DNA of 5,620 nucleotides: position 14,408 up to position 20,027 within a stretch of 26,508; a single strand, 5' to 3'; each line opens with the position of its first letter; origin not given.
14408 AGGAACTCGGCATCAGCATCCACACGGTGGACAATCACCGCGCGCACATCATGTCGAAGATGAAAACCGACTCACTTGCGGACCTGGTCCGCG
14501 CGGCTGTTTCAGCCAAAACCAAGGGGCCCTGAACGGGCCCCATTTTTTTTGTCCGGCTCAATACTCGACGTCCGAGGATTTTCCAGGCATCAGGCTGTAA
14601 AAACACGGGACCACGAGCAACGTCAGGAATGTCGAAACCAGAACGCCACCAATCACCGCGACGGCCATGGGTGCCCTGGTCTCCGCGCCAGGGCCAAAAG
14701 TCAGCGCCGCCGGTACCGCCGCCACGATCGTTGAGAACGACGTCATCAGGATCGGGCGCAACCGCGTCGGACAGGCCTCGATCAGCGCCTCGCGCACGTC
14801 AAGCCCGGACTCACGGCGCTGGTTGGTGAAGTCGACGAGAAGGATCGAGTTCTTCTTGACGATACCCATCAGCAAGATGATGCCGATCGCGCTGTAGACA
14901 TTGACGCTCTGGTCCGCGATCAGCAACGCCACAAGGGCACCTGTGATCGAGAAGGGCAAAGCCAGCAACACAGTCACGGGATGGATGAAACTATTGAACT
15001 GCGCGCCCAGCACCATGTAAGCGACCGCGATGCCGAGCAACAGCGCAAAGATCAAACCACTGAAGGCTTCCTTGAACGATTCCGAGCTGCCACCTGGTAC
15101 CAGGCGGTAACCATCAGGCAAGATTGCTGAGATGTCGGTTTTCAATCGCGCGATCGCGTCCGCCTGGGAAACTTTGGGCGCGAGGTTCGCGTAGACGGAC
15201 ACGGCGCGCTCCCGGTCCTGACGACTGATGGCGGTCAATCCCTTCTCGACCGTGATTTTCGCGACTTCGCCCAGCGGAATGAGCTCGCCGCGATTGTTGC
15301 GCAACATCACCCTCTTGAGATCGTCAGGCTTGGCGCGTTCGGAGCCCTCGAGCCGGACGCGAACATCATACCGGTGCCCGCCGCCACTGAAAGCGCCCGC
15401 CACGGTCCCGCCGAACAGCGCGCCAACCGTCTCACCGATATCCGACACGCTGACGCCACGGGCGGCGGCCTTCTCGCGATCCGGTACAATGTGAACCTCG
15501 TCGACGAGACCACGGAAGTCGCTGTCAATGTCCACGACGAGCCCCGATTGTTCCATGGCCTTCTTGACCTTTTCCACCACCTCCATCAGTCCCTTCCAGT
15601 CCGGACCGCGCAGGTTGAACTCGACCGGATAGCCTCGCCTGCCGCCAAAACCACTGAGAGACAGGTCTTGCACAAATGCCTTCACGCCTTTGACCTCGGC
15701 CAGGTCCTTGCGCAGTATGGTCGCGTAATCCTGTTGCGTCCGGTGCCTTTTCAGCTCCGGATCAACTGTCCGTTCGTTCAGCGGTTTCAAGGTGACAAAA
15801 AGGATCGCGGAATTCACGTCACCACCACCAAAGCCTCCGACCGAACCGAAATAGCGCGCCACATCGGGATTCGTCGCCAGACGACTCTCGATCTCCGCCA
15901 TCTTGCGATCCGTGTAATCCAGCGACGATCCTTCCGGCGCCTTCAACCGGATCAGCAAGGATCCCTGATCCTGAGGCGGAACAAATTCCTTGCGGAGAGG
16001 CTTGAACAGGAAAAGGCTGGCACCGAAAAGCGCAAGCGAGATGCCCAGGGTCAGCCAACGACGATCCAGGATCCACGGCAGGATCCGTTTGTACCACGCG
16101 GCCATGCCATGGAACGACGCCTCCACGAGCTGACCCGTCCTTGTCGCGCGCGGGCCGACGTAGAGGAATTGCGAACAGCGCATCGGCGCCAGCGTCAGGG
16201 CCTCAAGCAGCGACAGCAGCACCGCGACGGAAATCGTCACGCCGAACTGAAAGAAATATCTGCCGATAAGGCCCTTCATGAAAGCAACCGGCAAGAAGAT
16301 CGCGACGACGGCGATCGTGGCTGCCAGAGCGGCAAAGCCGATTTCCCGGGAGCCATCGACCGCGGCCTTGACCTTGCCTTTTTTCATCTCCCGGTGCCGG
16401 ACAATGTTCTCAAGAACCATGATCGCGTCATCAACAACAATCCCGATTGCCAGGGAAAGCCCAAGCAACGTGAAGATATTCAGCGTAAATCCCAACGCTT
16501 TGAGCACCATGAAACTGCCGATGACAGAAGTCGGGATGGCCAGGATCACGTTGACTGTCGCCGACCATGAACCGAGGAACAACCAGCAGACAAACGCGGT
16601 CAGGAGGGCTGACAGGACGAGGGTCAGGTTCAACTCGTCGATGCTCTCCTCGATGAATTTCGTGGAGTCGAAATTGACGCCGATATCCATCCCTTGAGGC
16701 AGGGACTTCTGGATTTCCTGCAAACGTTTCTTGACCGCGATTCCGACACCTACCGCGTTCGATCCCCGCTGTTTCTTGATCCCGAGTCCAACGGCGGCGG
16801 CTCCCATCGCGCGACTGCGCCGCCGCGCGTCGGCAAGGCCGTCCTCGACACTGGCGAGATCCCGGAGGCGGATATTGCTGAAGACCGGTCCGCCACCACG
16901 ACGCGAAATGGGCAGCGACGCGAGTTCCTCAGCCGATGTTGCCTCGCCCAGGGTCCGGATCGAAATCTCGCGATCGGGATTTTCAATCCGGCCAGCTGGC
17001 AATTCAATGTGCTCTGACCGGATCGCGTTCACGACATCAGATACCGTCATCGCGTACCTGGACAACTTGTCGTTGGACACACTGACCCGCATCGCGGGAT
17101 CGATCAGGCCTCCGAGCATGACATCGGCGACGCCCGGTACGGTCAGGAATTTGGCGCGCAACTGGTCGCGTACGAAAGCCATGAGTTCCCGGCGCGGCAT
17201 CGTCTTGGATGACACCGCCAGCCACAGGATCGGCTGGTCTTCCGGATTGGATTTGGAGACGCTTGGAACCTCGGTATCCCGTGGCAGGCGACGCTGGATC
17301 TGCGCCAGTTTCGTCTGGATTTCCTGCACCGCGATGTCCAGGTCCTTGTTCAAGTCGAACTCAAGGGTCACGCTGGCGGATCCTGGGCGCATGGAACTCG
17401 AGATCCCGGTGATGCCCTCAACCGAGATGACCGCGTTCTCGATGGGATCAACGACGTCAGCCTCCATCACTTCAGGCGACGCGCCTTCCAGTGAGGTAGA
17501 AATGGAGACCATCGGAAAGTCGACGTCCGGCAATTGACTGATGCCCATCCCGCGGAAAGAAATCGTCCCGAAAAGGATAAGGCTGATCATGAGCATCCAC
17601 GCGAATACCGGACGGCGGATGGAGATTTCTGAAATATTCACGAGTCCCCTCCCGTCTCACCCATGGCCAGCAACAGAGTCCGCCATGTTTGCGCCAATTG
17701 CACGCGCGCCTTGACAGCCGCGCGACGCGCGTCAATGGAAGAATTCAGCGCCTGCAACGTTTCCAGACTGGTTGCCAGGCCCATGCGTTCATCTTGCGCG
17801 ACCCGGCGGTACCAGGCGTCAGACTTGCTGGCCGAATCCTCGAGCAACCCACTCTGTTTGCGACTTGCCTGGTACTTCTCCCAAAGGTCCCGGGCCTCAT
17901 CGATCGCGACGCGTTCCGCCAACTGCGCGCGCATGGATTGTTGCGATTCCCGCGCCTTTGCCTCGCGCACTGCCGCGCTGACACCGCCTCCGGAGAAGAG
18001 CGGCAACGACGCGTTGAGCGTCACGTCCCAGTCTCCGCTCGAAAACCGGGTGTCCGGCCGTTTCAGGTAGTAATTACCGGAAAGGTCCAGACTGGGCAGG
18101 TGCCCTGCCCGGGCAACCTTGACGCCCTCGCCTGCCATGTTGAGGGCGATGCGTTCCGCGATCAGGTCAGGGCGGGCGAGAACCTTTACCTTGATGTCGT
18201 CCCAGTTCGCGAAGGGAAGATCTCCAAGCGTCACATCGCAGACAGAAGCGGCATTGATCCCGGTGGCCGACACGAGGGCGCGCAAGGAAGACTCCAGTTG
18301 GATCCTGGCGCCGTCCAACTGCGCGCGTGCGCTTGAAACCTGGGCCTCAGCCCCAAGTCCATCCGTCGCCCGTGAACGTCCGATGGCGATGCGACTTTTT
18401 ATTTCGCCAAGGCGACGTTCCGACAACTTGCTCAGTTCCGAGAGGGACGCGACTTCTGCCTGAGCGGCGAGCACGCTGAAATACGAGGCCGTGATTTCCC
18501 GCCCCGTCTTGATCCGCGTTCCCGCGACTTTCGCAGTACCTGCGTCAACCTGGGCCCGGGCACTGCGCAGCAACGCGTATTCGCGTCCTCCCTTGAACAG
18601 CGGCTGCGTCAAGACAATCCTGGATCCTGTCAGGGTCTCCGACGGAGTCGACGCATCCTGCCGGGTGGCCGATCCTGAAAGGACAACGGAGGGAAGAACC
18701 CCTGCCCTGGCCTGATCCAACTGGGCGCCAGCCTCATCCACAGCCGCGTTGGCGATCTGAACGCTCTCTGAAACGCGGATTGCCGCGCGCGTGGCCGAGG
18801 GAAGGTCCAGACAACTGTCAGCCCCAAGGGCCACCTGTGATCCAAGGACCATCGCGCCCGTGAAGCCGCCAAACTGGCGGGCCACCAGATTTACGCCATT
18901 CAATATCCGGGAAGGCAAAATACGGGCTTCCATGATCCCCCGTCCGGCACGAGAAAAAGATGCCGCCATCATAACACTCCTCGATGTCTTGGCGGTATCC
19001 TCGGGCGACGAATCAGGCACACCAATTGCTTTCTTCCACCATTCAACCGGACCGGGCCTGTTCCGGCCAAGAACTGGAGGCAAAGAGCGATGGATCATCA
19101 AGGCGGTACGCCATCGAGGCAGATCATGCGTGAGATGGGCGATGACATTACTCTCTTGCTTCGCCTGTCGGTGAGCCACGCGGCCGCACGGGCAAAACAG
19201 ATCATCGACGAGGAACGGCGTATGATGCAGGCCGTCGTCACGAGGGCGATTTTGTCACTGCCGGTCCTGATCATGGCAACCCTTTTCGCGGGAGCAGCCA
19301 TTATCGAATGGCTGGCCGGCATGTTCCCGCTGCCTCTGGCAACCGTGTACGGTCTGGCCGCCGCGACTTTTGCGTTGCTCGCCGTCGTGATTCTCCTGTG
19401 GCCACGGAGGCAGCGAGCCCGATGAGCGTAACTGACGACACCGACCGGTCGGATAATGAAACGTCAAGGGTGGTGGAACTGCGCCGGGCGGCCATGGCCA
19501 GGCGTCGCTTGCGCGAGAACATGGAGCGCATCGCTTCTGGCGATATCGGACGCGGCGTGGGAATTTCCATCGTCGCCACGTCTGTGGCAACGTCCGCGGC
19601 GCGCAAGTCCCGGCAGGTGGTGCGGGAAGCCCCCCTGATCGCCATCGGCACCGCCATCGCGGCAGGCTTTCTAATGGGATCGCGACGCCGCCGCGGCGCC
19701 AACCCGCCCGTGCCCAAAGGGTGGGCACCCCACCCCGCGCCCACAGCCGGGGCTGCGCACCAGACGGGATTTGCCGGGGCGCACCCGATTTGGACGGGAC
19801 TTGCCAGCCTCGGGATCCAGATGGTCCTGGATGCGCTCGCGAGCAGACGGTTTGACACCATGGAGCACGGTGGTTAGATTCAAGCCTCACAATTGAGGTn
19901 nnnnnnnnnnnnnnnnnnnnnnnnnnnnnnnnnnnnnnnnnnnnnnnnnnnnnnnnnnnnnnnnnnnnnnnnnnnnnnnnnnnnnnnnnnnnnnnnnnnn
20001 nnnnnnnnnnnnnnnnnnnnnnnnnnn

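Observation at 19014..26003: A sigma54-wired general stress regulon interleaved with its own phosphorelay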

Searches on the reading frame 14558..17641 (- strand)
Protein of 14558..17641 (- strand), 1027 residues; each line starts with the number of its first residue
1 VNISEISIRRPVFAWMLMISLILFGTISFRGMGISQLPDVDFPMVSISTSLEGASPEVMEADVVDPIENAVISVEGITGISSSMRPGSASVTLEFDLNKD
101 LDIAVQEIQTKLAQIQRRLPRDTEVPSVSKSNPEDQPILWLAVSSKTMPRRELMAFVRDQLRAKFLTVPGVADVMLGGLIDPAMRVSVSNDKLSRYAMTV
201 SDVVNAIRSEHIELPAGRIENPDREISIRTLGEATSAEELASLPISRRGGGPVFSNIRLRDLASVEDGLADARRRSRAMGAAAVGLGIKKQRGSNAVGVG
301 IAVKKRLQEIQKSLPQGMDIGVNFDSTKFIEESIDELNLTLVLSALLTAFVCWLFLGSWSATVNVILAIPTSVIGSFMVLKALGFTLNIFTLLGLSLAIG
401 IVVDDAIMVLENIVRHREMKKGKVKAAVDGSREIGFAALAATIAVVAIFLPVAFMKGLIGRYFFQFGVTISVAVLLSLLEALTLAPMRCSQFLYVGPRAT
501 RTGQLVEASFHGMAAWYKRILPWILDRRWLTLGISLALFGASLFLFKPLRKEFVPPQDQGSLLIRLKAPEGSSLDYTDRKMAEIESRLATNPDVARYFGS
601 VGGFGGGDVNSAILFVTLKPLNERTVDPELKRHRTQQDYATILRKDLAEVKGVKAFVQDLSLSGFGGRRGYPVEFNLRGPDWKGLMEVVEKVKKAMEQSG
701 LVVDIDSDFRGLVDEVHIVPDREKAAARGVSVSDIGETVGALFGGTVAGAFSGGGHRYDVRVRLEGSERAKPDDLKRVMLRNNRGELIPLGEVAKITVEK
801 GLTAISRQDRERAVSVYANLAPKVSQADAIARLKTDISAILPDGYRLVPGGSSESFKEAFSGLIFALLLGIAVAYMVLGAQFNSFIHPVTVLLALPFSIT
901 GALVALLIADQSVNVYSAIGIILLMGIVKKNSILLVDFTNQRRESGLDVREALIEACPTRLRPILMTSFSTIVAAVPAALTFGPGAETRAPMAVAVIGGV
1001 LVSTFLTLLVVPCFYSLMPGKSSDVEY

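Call 9: search_protein_families(library=pfam, proteins=[window:14558-17641:-], max_evalue=0.01)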
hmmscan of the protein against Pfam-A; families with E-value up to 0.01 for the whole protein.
window:14558-17641:- (1027 aa): 3 families
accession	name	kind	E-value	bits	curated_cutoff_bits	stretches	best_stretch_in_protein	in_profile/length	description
PF00873.25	ACR_tran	-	3e-279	929.5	28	1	3-1018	1-1020/1021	AcrB/AcrD/AcrF family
PF03176.21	MMPL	-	6.7e-05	22.4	20.5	1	337-486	145-296/333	MMPL family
PF02355.23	SecD_SecF_C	-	0.0046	16.8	20.5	0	858-1010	28-178/189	Protein export membrane protein SecD/SecF, C-terminal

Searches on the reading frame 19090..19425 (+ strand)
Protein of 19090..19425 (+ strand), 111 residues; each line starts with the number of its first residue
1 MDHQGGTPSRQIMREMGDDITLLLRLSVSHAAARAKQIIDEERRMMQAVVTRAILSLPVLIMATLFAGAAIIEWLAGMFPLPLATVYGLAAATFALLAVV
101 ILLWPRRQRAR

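Call 11: search_protein_families(library=pfam, proteins=[window:19090-19425:+], max_evalue=0.01)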
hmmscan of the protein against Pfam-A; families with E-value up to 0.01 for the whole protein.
window:19090-19425:+ (111 aa): 2 families
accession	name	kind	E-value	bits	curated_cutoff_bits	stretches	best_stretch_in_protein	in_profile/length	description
PF03653.18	UPF0093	-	0.0095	16.7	34.2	0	70-91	15-36/146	Uncharacterised protein family (UPF0093)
PF07332.16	Phage_holin_3_6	-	0.0099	16.4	28.4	0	18-109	9-94/116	Putative Actinobacterial Holin-X, holin superfamily III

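Call 53: search_protein_families(library=ncbifam, proteins=[window:19090-19425:+], max_evalue=0.001)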
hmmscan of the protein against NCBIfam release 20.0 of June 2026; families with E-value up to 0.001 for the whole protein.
window:19090-19425:+ (111 aa): 0 families

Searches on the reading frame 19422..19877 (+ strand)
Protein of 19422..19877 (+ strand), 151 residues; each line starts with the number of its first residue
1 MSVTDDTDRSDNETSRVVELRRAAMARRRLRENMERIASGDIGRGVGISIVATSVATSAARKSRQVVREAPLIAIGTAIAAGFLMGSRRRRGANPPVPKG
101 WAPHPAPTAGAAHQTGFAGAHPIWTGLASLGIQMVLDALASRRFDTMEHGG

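Call 11: search_protein_families(library=pfam, proteins=[window:19422-19877:+], max_evalue=0.01)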
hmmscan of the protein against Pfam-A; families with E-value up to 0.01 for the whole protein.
window:19422-19877:+ (151 aa): 1 family
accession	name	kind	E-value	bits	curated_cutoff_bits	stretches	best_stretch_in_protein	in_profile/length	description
PF19029.5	DUF883_C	-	0.0025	17.9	27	1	64-86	2-24/30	DUF883 C-terminal glycine zipper region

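Call 53: search_protein_families(library=ncbifam, proteins=[window:19422-19877:+], max_evalue=0.001)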
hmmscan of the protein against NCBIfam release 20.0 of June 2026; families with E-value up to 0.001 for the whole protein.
window:19422-19877:+ (151 aa): 0 families

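Call 96: search_protein_families(library=pfam, proteins=[window:19422-19877:+], max_evalue=0.01)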
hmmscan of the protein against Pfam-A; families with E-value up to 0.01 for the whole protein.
window:19422-19877:+ (151 aa): 1 family
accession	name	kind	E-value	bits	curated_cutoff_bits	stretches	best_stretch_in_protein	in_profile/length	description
PF19029.5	DUF883_C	-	0.0025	17.9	27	1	64-86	2-24/30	DUF883 C-terminal glycine zipper region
